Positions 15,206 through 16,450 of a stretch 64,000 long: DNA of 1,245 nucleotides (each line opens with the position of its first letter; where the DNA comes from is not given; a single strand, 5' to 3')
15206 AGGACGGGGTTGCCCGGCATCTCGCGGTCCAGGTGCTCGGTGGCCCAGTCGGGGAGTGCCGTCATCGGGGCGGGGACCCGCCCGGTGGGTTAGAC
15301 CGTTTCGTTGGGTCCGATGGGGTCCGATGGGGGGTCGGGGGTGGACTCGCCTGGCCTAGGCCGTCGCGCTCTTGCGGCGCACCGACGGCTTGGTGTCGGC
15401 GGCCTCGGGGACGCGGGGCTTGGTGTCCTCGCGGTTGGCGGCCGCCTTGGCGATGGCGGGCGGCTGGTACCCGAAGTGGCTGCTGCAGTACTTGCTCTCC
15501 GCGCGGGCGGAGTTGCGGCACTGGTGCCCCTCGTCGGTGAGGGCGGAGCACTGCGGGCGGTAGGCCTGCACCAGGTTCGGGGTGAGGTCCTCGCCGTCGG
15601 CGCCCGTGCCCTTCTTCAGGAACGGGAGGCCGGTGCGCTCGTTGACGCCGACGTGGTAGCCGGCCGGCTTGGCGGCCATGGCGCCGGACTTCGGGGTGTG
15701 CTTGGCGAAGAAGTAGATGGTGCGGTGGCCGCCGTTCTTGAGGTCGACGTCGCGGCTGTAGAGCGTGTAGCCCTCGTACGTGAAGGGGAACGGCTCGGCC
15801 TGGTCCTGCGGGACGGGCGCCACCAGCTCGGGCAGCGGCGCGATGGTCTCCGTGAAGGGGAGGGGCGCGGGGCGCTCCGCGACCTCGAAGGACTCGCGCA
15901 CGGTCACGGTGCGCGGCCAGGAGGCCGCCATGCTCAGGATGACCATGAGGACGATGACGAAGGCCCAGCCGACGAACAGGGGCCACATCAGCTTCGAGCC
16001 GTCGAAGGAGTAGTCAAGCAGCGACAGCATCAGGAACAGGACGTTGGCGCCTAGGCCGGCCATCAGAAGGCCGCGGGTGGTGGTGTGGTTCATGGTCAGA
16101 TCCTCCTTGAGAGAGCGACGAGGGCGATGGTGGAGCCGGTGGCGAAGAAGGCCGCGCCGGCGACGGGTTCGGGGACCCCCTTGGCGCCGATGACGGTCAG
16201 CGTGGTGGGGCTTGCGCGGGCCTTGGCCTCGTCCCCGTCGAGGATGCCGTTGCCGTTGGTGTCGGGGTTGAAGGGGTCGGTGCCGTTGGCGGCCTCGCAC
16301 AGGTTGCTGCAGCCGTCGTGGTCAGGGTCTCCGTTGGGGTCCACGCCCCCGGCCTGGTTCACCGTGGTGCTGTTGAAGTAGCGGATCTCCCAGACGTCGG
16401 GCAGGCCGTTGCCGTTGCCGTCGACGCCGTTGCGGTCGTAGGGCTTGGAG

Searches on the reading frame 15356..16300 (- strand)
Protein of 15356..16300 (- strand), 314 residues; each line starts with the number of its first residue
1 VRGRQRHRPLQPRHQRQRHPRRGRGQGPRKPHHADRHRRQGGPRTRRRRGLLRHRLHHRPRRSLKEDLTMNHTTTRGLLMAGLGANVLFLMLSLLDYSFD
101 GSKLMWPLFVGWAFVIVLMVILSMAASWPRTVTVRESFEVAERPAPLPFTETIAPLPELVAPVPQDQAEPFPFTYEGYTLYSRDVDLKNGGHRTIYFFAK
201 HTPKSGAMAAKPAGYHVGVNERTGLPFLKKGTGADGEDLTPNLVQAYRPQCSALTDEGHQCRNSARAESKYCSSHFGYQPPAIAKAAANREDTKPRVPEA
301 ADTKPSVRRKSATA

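Call 31: search_protein_families(library=pfam, proteins=[window:15356-16300:-], max_evalue=1)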
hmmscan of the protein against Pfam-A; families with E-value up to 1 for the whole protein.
window:15356-16300:- (314 aa): 1 family
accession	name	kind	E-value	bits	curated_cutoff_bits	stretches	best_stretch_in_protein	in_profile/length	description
PF11722.13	zf-TRM13_CCCH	-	0.035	14.1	20.9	1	260-275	13-28/29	CCCH zinc finger in TRM13 protein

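Call 53: search_protein_families(library=phrogs, proteins=[window:15356-16300:-], max_evalue=0.1)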
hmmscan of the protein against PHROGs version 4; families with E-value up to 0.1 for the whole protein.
window:15356-16300:- (314 aa): 1 family
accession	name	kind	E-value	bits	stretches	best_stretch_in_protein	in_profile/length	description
phrog_3678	-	unknown function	0.073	13.9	1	248-294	10-56/213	-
